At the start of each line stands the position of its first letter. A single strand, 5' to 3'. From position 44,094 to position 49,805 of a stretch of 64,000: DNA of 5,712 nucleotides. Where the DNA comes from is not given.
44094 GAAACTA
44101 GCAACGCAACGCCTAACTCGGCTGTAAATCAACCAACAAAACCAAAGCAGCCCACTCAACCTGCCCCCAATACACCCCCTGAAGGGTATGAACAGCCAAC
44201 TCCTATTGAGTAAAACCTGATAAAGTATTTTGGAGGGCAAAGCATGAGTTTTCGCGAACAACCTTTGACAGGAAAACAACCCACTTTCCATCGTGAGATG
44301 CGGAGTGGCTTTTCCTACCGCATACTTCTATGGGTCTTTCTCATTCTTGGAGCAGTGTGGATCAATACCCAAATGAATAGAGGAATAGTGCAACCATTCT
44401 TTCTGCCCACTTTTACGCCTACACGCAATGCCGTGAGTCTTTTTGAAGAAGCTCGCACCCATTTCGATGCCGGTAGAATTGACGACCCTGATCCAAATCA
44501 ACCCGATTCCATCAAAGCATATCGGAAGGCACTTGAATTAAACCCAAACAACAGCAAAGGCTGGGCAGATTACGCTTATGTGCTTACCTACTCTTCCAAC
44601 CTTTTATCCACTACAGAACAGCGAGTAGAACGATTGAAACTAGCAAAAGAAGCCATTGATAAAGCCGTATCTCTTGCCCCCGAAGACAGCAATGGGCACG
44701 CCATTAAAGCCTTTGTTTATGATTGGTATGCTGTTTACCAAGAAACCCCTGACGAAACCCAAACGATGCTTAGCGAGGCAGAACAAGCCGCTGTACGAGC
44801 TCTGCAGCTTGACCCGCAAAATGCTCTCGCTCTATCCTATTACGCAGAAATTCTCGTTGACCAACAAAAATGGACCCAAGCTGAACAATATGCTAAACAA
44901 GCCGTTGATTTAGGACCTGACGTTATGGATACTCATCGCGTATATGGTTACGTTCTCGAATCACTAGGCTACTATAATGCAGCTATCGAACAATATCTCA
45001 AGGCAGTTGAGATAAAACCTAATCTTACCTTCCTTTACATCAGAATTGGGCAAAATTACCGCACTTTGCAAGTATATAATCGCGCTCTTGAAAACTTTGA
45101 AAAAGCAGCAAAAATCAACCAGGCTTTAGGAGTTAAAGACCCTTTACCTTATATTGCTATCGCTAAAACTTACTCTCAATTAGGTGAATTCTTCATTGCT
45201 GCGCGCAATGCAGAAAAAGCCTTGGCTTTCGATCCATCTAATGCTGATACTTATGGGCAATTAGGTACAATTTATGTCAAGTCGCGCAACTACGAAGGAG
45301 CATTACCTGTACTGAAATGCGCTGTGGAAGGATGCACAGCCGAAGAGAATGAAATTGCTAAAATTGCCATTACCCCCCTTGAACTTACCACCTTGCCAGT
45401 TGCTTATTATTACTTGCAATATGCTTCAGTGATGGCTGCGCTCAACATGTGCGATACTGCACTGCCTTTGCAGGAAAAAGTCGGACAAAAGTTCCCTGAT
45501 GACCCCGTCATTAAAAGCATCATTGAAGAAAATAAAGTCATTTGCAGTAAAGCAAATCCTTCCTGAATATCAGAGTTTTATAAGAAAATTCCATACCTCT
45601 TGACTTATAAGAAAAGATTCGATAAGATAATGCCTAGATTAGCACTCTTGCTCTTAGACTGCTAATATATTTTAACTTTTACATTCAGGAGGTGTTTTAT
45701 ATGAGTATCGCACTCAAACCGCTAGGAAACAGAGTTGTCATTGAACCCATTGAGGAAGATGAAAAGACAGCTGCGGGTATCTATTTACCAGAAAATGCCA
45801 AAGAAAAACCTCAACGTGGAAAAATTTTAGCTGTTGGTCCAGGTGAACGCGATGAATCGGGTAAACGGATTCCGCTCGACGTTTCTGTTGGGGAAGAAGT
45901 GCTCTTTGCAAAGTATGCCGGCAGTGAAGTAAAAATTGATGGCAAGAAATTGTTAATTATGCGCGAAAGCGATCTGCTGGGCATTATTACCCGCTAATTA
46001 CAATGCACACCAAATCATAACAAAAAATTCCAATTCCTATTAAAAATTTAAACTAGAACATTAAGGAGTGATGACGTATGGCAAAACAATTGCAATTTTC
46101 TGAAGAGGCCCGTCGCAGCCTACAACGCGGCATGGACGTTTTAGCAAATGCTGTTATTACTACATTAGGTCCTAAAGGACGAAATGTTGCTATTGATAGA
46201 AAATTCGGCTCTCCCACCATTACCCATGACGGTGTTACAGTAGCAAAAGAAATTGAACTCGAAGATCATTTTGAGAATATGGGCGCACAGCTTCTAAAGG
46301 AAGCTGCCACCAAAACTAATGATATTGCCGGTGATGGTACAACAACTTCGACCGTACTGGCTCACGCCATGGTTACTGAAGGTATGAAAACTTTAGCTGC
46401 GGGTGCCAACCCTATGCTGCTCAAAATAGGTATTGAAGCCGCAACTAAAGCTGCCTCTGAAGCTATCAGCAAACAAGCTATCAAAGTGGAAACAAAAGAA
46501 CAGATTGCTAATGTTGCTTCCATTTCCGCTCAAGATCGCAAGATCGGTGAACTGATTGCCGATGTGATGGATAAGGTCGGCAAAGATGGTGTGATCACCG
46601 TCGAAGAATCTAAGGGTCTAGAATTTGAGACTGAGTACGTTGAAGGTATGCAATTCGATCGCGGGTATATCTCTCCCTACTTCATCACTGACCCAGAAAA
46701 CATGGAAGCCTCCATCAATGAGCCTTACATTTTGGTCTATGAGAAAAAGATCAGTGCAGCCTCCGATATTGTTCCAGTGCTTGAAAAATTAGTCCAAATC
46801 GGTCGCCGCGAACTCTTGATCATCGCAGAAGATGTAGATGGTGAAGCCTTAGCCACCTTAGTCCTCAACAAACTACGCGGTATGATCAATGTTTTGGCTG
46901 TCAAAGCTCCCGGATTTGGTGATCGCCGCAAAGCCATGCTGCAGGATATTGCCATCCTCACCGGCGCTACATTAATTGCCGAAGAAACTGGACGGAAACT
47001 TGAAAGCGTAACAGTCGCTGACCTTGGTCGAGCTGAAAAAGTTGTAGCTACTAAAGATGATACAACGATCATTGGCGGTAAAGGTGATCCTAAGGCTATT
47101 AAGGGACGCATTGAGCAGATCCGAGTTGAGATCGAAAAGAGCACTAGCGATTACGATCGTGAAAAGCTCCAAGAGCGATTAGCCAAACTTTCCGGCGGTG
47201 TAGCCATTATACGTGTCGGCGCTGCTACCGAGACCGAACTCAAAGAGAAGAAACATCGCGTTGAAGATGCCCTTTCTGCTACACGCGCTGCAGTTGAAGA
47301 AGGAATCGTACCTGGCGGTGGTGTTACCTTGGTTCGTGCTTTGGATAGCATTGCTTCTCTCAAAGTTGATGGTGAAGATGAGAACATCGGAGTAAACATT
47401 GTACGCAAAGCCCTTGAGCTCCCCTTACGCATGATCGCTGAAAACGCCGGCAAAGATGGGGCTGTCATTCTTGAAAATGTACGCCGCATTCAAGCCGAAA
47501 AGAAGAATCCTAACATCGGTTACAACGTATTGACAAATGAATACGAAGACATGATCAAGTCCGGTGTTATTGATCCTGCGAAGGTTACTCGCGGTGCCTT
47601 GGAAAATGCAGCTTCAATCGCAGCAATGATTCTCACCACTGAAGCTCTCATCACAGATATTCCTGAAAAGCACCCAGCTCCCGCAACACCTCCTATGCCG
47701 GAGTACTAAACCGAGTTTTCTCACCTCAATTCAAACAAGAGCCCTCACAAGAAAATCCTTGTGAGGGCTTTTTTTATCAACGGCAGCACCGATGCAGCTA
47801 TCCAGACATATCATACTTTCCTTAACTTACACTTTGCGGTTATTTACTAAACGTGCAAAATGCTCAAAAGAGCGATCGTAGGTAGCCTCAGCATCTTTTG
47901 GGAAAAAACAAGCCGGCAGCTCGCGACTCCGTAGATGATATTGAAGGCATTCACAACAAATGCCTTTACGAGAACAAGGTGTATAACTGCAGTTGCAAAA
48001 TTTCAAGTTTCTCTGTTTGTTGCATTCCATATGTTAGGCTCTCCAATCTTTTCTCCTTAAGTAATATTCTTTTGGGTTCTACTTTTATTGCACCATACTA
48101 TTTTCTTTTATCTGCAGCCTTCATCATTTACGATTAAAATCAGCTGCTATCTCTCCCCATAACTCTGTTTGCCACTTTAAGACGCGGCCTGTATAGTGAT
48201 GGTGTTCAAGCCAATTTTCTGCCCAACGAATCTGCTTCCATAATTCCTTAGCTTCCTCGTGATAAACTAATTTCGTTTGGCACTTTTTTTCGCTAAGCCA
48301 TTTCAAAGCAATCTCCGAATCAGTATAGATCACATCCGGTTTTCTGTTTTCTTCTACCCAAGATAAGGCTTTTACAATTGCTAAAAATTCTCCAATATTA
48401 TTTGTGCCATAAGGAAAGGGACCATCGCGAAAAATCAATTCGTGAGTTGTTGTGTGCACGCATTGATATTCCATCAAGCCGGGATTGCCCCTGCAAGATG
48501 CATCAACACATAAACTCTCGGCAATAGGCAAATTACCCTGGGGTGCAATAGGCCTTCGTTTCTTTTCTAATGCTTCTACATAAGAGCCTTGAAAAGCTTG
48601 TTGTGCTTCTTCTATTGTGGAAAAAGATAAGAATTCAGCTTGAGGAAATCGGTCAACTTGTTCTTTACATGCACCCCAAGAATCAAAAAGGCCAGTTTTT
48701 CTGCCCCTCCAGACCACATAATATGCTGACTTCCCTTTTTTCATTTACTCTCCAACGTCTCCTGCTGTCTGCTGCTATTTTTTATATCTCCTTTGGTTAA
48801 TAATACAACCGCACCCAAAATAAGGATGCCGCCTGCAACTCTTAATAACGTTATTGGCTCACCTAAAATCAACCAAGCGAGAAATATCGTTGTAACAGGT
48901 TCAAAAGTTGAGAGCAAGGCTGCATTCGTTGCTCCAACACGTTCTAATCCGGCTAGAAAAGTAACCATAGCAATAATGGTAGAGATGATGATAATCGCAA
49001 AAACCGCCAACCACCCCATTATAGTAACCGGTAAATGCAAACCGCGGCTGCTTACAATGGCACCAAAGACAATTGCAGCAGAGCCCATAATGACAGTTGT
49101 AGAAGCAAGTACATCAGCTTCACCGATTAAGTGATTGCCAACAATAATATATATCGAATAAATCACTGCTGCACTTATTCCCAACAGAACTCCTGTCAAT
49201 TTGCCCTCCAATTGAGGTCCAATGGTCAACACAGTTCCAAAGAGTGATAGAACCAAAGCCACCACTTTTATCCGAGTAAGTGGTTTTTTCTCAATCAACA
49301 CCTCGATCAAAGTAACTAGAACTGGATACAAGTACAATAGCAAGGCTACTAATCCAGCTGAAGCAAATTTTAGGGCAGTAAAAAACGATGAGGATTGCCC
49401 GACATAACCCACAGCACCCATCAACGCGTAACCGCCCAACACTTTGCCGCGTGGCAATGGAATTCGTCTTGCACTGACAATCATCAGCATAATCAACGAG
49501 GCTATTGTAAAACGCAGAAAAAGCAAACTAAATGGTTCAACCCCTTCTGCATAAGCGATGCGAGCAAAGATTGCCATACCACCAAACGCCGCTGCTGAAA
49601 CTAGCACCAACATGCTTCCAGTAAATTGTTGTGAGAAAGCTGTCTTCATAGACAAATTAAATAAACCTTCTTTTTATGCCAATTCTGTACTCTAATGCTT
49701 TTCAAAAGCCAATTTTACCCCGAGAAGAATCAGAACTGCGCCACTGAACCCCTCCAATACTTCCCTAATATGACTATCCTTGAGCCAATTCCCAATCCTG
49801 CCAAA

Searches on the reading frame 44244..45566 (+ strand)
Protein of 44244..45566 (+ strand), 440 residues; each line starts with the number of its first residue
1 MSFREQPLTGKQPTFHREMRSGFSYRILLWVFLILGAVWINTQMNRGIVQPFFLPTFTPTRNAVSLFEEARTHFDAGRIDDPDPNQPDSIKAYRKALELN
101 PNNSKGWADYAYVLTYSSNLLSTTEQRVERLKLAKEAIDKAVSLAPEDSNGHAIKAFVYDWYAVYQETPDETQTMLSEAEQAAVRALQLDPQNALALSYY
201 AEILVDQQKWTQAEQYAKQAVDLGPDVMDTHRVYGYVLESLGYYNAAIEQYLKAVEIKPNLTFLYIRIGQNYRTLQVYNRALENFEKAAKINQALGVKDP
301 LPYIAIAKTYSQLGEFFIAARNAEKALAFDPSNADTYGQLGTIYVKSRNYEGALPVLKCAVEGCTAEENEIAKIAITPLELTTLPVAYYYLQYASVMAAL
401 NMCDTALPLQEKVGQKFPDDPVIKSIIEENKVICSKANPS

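Call 62: search_protein_families(library=pfam, proteins=[window:44244-45566:+], max_evalue=0.00001)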
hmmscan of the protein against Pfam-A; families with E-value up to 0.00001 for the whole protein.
window:44244-45566:+ (440 aa): 13 families
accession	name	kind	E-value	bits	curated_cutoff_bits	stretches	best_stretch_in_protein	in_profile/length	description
PF07719.23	TPR_2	-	4.2e-26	89.3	27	0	231-260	4-33/34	Tetratricopeptide repeat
PF13181.12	TPR_8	-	1.7e-20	71.8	25.7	0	234-260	7-33/34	Tetratricopeptide repeat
PF13431.12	TPR_17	-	3.9e-19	67.7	24.4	0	92-115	1-24/34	Tetratricopeptide repeat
PF00515.34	TPR_1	-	6.6e-18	64.1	27.8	0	89-103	20-34/34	Tetratricopeptide repeat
PF13428.12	TPR_14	-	7.5e-17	60.6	23.5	0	198-235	5-42/44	Tetratricopeptide repeat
PF13414.12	TPR_11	-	1.4e-14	54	26.8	0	235-261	1-27/42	TPR repeat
PF13424.12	TPR_12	-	2.3e-14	53.8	30.1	0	194-258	3-75/77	Tetratricopeptide repeat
PF23914.1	TPR_CcmH_CycH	-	1.1e-12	48.5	42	0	176-254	66-147/158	Cytochrome c-type biogenesis protein H TPR domain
PF14559.12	TPR_19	-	1.2e-11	45.2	25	0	177-226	8-57/68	Tetratricopeptide repeat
PF13432.12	TPR_16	-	6.8e-11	42.9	32.7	1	202-260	5-63/65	Tetratricopeptide repeat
PF13374.12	TPR_10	-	4.4e-07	30.2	27.5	0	334-358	2-26/42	Tetratricopeptide repeat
PF13371.12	TPR_9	-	4.5e-07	30.2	35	0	203-259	4-60/73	Tetratricopeptide repeat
PF12895.13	ANAPC3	-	7.4e-07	29.8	27.2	0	173-252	2-80/82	Anaphase-promoting complex, cyclosome, subunit 3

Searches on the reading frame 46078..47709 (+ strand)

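Call 62: search_protein_families(library=pfam, proteins=[window:46078-47709:+], max_evalue=0.00001)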
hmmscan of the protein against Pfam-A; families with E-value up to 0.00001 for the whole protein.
window:46078-47709:+ (543 aa): 1 family
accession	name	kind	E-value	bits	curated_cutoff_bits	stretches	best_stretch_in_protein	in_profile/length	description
PF00118.29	Cpn60_TCP1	-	1.1e-78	265.6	34.3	1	22-527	1-488/490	TCP-1/cpn60 chaperonin family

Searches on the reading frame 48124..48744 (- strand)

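Call 62: search_protein_families(library=pfam, proteins=[window:48124-48744:-], max_evalue=0.00001)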
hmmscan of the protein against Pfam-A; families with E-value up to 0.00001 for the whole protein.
window:48124-48744:- (206 aa): 2 families
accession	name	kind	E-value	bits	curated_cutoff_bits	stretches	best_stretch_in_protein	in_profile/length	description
PF01693.22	Cauli_VI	-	2.5e-17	63.3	21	1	8-49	2-43/44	Ribonuclease H1 N-terminal domain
PF00075.30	RNase_H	-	5.1e-07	30.4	25.8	1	79-172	7-105/141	RNase H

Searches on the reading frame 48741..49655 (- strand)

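Call 62: search_protein_families(library=pfam, proteins=[window:48741-49655:-], max_evalue=0.00001)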
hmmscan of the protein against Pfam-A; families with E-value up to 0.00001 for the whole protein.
window:48741-49655:- (304 aa): 1 family
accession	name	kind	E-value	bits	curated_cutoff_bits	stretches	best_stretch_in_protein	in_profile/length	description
PF00892.27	EamA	-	1.4e-41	142.4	28.2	2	154-287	2-134/135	EamA-like transporter family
